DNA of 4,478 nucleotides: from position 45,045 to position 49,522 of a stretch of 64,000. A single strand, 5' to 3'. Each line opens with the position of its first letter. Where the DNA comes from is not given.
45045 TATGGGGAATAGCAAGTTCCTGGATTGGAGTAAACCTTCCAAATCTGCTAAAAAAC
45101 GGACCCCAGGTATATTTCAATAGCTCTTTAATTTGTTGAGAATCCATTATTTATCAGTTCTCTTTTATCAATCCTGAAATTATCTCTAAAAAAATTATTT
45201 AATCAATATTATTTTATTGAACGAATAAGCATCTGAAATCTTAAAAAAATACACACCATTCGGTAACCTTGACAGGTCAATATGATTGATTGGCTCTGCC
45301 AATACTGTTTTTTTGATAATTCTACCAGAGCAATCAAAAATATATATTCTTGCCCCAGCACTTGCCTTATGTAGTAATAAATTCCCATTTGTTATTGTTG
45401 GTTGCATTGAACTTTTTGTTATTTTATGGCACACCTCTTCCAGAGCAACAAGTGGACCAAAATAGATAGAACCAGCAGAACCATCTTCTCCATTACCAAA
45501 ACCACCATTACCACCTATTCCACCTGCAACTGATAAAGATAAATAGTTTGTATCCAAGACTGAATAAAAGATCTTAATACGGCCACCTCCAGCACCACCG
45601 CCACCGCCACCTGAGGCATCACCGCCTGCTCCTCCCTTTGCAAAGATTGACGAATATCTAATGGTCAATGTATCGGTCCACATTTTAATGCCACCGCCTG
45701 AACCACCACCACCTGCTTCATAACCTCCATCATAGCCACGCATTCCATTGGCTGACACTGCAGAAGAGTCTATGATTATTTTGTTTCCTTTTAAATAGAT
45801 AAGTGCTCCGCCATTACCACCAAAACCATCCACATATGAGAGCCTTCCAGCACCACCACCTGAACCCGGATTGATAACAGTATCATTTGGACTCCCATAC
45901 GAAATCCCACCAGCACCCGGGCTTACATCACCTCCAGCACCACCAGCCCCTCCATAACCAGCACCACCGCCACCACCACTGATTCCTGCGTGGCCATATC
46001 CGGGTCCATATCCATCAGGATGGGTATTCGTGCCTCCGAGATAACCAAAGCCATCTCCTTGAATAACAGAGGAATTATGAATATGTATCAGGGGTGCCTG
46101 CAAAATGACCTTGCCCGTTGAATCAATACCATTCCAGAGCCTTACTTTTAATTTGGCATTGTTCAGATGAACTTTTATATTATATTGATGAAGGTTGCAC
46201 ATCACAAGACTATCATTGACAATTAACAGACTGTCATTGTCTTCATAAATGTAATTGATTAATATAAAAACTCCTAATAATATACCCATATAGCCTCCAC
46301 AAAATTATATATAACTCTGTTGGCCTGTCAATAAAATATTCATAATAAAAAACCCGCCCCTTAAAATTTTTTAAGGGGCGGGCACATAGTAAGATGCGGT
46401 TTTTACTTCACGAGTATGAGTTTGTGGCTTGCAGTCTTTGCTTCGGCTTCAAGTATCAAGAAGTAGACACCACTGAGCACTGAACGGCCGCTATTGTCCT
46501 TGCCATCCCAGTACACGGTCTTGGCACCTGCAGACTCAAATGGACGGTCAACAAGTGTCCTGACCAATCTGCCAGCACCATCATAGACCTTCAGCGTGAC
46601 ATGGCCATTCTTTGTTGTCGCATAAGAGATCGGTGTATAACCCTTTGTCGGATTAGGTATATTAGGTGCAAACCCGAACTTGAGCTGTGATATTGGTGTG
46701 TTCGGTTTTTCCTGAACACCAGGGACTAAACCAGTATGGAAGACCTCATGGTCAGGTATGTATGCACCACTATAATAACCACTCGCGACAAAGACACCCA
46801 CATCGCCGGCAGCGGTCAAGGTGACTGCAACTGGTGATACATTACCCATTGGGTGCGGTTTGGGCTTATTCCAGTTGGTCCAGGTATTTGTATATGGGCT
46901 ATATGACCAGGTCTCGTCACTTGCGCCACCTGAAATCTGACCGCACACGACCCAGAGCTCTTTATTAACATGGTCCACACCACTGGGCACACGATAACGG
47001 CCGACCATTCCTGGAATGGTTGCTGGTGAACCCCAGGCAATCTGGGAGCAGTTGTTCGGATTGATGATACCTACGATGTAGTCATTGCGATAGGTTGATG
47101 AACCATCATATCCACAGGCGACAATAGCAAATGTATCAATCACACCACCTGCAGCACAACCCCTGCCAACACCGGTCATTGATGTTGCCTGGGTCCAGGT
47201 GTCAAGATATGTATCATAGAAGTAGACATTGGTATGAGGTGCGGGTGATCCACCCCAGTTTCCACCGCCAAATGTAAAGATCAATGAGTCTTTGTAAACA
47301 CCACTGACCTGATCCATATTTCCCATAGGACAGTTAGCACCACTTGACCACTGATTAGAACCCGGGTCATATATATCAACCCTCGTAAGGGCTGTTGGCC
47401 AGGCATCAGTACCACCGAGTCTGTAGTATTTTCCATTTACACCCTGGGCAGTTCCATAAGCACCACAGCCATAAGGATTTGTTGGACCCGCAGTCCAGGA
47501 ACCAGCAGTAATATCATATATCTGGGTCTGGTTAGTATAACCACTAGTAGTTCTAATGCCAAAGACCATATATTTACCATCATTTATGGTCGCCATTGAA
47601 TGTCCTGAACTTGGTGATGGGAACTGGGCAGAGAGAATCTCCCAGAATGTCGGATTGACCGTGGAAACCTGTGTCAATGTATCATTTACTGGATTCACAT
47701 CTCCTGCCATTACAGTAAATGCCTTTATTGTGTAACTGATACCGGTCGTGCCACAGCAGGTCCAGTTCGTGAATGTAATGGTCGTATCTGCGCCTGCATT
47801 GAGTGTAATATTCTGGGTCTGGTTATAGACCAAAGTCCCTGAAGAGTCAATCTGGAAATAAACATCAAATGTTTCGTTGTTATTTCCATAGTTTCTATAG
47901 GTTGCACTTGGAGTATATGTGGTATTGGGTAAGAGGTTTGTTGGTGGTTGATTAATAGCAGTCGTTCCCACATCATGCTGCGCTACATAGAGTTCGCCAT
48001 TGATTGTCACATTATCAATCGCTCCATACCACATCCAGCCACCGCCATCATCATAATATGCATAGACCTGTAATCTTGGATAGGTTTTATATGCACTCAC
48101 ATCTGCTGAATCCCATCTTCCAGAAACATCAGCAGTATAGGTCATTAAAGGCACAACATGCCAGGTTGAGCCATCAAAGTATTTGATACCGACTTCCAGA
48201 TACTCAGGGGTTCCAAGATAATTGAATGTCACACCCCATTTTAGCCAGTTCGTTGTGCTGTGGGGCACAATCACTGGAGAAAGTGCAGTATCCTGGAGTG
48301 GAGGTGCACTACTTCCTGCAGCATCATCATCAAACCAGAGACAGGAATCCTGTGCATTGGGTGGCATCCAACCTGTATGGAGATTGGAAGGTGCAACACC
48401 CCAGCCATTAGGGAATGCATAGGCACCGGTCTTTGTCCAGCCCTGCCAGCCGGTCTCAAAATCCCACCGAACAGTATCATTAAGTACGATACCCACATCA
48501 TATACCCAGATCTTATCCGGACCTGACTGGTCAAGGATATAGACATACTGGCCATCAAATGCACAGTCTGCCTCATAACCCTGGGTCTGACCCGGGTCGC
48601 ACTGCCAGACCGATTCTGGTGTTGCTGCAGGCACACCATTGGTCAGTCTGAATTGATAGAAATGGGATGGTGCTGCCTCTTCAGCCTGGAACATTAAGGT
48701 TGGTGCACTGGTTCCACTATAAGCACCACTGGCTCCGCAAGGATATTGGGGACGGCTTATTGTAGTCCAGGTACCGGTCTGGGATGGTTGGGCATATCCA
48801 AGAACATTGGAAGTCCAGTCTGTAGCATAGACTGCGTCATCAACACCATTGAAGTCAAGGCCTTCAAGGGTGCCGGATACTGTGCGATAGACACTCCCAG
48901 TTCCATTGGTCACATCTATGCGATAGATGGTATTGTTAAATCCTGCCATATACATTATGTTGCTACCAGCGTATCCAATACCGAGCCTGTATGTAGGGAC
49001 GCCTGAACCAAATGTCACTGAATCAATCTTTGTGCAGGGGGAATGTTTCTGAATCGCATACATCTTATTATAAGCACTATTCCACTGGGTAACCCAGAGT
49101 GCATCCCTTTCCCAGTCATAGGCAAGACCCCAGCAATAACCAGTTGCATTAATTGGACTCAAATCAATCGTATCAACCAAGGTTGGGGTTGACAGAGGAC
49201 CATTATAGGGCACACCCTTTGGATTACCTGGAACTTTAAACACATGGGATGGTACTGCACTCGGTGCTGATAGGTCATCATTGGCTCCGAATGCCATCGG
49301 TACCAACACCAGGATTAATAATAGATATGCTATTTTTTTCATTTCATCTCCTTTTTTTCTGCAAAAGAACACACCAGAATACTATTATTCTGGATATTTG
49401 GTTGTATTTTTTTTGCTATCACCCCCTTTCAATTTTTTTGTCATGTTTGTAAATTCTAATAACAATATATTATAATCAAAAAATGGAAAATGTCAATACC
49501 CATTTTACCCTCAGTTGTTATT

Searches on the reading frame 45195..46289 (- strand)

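Call 34: search_protein_families(library=padloc, proteins=[window:45195-46289:-], max_evalue=0.01)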
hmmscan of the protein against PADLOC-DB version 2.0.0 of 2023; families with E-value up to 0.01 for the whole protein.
window:45195-46289:- (364 aa): 0 families

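Call 35: search_protein_families(library=pfam, proteins=[window:45195-46289:-], max_evalue=0.001)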
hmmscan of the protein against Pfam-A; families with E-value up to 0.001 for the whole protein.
window:45195-46289:- (364 aa): 1 family
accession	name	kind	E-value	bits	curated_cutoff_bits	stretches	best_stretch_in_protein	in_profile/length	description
PF18962.6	Por_Secre_tail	-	1.6e-06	28.8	27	1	310-361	19-74/75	Secretion system C-terminal sorting domain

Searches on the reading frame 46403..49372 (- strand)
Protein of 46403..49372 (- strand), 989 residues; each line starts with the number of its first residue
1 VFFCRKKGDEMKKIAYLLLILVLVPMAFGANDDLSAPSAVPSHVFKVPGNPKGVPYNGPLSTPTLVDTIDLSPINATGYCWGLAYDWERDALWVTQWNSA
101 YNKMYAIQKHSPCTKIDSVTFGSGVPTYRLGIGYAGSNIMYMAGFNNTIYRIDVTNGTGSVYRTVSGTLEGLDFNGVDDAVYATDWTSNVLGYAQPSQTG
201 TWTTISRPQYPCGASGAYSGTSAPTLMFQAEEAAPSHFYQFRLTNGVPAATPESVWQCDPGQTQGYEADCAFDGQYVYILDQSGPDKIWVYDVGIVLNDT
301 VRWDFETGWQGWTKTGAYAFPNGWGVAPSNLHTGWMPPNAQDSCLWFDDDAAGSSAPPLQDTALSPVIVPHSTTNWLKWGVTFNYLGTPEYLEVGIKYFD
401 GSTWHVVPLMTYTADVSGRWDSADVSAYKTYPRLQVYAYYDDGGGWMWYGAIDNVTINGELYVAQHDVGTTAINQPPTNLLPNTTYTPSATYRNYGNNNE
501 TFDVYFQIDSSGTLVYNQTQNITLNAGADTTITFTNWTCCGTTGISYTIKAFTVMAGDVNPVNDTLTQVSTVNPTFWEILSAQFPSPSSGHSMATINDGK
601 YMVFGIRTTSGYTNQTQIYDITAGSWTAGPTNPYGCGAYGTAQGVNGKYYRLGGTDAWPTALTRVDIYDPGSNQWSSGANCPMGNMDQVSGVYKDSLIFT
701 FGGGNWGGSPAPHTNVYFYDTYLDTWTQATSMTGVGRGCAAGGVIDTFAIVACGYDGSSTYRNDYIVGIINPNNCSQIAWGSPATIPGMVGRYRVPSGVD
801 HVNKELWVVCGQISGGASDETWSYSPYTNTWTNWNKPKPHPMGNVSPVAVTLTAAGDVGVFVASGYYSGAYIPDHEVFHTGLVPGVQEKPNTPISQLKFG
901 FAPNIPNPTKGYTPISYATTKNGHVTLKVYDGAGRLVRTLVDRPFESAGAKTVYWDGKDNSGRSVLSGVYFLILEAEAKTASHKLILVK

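Call 35: search_protein_families(library=pfam, proteins=[window:46403-49372:-], max_evalue=0.001)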
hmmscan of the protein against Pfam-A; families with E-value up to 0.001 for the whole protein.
window:46403-49372:- (989 aa): 6 families
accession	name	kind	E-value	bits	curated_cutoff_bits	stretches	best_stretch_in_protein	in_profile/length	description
PF24681.1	Kelch_KLHDC2_KLHL20_DRC7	-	9.7e-16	58.2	50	2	581-703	97-221/221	KLHDC2/KLHL20/DRC7 Kelch-repeats domain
PF24981.1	Beta-prop_ATRN-LZTR1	-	6.8e-12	45.7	50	1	578-758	80-283/289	Attractin/LZTR1 beta-propeller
PF01344.31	Kelch_1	-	6.6e-08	32.4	20.1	1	645-682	10-46/46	Kelch motif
PF13860.13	FlgD_ig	-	7.8e-08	32.6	27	1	919-976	19-75/79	FlgD Ig-like domain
PF18962.6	Por_Secre_tail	-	1.6e-05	25.5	27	1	906-986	3-74/75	Secretion system C-terminal sorting domain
PF25210.1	Kelch_FKB95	-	3e-05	24.2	70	0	692-834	39-165/268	FKB95, Kelch-repeats domain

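Call 101: search_protein_families(library=padloc, proteins=[window:46403-49372:-], max_evalue=0.00001)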
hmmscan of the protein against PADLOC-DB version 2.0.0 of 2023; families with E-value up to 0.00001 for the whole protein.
window:46403-49372:- (989 aa): 0 families
